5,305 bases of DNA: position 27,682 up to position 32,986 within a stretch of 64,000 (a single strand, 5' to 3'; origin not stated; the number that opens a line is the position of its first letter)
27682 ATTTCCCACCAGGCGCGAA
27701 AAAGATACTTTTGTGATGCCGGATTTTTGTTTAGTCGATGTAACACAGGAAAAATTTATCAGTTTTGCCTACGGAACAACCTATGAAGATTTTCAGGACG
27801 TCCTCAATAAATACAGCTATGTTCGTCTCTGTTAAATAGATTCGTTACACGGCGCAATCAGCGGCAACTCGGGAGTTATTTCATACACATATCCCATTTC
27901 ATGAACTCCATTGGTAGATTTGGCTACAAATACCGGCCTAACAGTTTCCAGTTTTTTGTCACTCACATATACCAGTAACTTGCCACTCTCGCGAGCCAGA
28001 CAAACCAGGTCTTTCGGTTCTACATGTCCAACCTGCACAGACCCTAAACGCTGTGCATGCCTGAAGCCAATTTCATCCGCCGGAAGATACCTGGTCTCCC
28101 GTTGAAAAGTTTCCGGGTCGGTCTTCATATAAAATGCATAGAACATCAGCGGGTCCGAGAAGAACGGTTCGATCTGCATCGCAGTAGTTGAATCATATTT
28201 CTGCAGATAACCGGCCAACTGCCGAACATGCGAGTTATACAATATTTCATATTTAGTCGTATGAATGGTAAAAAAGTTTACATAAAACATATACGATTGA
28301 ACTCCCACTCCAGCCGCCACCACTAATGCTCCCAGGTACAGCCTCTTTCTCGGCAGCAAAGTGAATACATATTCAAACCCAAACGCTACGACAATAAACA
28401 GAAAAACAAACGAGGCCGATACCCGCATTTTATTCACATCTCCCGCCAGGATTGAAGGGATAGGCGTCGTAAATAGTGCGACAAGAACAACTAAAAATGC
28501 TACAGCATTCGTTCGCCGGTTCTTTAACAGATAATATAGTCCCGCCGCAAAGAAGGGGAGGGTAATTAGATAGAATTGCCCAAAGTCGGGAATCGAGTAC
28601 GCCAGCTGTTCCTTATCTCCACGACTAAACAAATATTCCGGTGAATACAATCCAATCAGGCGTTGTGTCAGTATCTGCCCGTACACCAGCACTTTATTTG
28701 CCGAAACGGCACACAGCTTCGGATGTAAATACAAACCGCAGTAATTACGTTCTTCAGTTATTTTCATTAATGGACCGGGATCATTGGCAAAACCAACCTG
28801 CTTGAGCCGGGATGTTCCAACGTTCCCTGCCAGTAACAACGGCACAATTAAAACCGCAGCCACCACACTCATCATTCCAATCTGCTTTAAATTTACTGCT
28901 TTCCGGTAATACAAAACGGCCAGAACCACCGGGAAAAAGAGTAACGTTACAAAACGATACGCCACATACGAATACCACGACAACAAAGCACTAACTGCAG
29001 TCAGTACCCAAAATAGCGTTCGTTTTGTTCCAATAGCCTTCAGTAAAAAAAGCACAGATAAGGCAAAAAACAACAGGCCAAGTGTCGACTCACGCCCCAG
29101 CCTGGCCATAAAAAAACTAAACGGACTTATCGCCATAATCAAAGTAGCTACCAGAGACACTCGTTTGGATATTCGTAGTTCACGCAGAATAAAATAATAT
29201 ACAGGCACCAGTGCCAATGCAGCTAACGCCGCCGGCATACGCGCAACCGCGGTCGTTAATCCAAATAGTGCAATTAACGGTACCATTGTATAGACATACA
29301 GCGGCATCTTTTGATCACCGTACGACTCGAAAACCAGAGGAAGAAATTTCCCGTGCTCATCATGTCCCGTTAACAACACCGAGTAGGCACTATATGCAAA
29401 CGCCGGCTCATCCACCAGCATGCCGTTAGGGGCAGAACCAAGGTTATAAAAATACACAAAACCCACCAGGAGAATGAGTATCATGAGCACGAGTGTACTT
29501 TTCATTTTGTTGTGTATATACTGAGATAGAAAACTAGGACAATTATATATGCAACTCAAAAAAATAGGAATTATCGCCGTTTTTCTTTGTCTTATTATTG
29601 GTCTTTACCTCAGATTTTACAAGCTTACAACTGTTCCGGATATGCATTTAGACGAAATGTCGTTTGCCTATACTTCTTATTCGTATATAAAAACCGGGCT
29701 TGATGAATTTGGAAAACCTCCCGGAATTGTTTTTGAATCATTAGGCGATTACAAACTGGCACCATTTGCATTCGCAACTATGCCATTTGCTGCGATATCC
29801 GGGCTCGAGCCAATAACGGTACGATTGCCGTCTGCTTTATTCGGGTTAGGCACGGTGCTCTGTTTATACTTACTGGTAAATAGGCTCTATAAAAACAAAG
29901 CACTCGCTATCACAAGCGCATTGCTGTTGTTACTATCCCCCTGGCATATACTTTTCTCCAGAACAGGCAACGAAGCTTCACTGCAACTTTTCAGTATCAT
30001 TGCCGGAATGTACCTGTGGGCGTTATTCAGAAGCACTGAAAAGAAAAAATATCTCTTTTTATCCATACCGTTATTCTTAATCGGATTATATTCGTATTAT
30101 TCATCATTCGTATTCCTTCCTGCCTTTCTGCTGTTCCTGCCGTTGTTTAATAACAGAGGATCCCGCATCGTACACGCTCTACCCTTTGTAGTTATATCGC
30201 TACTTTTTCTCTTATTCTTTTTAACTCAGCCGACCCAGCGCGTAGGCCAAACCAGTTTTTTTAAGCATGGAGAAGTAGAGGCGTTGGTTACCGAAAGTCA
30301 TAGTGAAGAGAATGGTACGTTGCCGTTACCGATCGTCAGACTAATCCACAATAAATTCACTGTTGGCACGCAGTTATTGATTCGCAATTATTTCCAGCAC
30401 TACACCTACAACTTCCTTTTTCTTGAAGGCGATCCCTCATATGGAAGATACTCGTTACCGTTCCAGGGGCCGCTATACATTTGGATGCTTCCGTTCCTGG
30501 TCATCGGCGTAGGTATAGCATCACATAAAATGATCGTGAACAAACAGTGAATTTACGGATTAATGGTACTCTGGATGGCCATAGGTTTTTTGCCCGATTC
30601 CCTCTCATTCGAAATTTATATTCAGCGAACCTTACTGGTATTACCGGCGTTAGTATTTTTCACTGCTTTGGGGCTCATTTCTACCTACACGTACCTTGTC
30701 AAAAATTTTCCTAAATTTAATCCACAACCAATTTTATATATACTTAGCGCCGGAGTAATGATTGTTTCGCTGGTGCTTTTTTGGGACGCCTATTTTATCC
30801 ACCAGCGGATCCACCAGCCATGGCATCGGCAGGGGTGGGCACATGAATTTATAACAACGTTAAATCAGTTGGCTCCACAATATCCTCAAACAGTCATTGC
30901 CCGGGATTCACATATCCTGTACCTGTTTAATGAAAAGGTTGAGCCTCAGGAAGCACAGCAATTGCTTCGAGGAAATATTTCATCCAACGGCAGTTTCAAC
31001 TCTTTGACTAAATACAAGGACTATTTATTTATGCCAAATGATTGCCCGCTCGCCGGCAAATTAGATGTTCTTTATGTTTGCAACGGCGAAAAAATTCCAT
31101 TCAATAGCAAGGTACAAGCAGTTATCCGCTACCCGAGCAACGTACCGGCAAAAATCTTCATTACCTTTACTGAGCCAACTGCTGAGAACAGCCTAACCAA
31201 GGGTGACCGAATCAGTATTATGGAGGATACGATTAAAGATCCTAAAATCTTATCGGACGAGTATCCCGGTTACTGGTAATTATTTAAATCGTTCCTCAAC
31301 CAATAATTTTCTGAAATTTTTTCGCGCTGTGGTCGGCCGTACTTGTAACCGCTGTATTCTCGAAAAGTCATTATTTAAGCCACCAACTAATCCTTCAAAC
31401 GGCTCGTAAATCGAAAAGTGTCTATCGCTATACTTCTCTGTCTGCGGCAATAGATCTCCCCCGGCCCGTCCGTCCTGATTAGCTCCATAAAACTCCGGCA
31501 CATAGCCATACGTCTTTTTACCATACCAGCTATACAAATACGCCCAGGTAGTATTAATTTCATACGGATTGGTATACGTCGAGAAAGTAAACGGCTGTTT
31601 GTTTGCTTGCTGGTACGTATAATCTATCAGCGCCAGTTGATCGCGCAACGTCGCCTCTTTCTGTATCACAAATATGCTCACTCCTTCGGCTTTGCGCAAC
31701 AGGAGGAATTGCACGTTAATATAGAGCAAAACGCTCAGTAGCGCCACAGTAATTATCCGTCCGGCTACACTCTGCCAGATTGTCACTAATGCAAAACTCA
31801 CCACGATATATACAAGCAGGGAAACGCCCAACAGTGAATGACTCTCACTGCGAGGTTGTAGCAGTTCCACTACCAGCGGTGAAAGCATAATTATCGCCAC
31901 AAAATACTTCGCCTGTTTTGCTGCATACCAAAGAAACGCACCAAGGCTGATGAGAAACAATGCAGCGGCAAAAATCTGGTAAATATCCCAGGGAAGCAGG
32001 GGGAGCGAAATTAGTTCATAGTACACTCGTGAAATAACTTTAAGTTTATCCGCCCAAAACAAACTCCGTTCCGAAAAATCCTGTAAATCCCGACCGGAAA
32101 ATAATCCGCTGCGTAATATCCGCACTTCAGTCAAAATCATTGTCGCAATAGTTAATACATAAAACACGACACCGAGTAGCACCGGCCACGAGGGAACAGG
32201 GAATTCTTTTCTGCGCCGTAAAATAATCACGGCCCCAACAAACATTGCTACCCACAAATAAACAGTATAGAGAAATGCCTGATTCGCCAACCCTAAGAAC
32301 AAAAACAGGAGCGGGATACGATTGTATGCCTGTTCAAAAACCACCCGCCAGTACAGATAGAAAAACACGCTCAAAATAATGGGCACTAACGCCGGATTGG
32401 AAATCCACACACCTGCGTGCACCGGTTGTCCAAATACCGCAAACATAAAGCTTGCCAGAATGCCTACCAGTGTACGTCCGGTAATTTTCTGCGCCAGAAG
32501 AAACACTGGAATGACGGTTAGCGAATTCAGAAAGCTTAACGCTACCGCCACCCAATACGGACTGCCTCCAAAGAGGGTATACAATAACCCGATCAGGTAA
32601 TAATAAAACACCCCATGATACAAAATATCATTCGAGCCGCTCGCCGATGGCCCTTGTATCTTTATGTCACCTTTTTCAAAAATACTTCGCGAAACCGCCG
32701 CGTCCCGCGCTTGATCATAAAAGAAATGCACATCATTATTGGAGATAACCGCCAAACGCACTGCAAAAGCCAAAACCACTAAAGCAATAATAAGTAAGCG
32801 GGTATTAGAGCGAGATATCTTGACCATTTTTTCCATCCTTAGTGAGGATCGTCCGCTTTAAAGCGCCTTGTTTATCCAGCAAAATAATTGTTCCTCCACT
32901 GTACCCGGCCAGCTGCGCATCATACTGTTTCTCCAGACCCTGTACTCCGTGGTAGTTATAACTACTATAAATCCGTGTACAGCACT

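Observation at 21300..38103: Tandem array of nine GT-C (PMT/ArnT-like) membrane glycosyltransferase paralogs in 17 kb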

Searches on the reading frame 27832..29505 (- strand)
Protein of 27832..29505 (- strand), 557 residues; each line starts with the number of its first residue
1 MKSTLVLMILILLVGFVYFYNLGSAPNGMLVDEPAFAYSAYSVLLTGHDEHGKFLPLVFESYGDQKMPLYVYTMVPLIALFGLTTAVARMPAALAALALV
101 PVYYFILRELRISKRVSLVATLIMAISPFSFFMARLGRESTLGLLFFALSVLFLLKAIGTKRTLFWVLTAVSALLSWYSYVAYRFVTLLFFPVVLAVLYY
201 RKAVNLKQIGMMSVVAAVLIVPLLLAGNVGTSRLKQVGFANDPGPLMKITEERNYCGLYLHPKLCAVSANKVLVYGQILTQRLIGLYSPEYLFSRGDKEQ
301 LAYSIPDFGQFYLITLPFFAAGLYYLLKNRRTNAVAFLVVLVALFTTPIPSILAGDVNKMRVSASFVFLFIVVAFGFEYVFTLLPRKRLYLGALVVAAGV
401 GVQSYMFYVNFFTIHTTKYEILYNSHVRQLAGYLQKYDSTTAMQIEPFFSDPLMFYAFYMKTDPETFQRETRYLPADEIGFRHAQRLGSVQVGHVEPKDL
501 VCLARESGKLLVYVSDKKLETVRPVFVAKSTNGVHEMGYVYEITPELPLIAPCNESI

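Call 4: search_protein_families(library=pfam, proteins=[window:27832-29505:-], max_evalue=0.01)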
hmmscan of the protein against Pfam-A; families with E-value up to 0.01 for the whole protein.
window:27832-29505:- (557 aa): 2 families
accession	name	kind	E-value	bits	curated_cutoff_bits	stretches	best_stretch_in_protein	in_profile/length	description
PF02366.24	PMT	-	1.1e-05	25.6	22.7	1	11-229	3-236/245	Dolichyl-phosphate-mannose-protein mannosyltransferase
PF13231.12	PMT_2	-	2.1e-05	25.2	26.1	1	68-224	4-158/160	Dolichyl-phosphate-mannose-protein mannosyltransferase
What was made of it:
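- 27832..29505 (-): GT-C D (557 aa), subfamily 1, divergent; VDE motif. Pfam PMT 25.6 bits, above 22.7 (call 4).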

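Call 5: search_protein_families(library=ncbifam, proteins=[window:27832-29505:-], max_evalue=0.01)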
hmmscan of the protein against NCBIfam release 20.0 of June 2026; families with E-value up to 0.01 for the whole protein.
window:27832-29505:- (557 aa): 1 family
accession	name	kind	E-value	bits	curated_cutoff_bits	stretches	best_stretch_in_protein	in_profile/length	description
TIGR03663.1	TIGR03663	subfamily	3.1e-08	33.1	126.25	1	68-210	53-194/435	flippase activity-associated protein Agl23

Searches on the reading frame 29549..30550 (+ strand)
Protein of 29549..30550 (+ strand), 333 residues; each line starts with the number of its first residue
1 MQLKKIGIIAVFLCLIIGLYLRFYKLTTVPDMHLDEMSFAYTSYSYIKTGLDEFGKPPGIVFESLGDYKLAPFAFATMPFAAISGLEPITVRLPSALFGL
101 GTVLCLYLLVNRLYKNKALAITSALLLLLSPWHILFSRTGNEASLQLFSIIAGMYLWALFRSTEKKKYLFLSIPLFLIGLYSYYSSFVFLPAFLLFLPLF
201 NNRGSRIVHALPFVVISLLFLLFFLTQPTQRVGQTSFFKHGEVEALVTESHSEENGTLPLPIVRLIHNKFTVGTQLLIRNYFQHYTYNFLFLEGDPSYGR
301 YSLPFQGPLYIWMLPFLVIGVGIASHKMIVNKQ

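Call 4: search_protein_families(library=pfam, proteins=[window:29549-30550:+], max_evalue=0.01)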
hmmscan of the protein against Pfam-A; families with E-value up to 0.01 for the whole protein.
window:29549-30550:+ (333 aa): 2 families
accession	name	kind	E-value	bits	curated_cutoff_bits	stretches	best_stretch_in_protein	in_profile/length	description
PF13231.12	PMT_2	-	5.8e-14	53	26.1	1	79-225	12-155/160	Dolichyl-phosphate-mannose-protein mannosyltransferase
PF02366.24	PMT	-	3.4e-09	37.1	22.7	1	15-179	4-176/245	Dolichyl-phosphate-mannose-protein mannosyltransferase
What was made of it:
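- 29549..31279 (+): GT-C E, subfamily 1, split by an in-frame TGA at 30548-30550 into E1 (333 aa) and E2 (238 aa); probable pseudogene or two-piece gene. E1 scores PMT_2 53 bits (call 4).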

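Call 5: search_protein_families(library=ncbifam, proteins=[window:29549-30550:+], max_evalue=0.01)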
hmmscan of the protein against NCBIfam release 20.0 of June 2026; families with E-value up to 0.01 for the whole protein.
window:29549-30550:+ (333 aa): 3 families
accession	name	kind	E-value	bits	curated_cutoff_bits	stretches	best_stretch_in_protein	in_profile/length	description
TIGR03663.1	TIGR03663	subfamily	7e-09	35.2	126.25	1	9-190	2-170/435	flippase activity-associated protein Agl23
NF047440.1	LA3751_2_3_fam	subfamily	0.00023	20.1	200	1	73-225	85-237/460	LA_3751/LA_3752 family putative glycosyltransferase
NF058602.1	PrMnsylTfPmt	equivalog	0.00082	18.3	800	1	82-163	112-191/530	protein O-mannosyltransferase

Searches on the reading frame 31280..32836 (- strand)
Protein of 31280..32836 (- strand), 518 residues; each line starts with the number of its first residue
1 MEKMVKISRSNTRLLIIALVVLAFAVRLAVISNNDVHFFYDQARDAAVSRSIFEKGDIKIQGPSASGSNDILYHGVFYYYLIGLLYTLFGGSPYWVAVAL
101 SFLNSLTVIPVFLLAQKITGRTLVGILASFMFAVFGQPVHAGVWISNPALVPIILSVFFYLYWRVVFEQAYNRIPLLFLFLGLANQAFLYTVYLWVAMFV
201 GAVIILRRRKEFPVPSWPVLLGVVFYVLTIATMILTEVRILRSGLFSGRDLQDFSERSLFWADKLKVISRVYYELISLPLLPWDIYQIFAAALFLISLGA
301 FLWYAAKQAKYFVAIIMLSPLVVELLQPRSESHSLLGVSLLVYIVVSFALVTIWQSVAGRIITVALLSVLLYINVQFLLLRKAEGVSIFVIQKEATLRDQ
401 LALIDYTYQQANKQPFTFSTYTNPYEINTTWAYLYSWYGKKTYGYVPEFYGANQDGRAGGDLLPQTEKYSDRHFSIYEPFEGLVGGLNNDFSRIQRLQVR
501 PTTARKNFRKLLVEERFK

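Call 4: search_protein_families(library=pfam, proteins=[window:31280-32836:-], max_evalue=0.01)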
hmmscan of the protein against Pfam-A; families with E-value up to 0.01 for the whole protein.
window:31280-32836:- (518 aa): 0 families
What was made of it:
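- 31280..32836 (-): GT-C F (518 aa), subfamily 2 ('F-x-D-Q-x-R-D' first loop). No Pfam hit (call 4).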

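Call 5: search_protein_families(library=ncbifam, proteins=[window:31280-32836:-], max_evalue=0.01)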
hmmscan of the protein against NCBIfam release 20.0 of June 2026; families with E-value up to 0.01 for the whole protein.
window:31280-32836:- (518 aa): 0 families

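Call 40: search_solved_structures(query=A2, max_evalue=1)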
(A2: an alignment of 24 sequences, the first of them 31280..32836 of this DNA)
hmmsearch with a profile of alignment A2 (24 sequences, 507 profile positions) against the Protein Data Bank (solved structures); distinct sequences matched with E-value up to 1: 1.
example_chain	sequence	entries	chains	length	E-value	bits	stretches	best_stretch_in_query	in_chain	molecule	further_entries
7rdr_A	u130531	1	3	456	2.9e-06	29.5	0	469-497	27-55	Circular tendon repeat protein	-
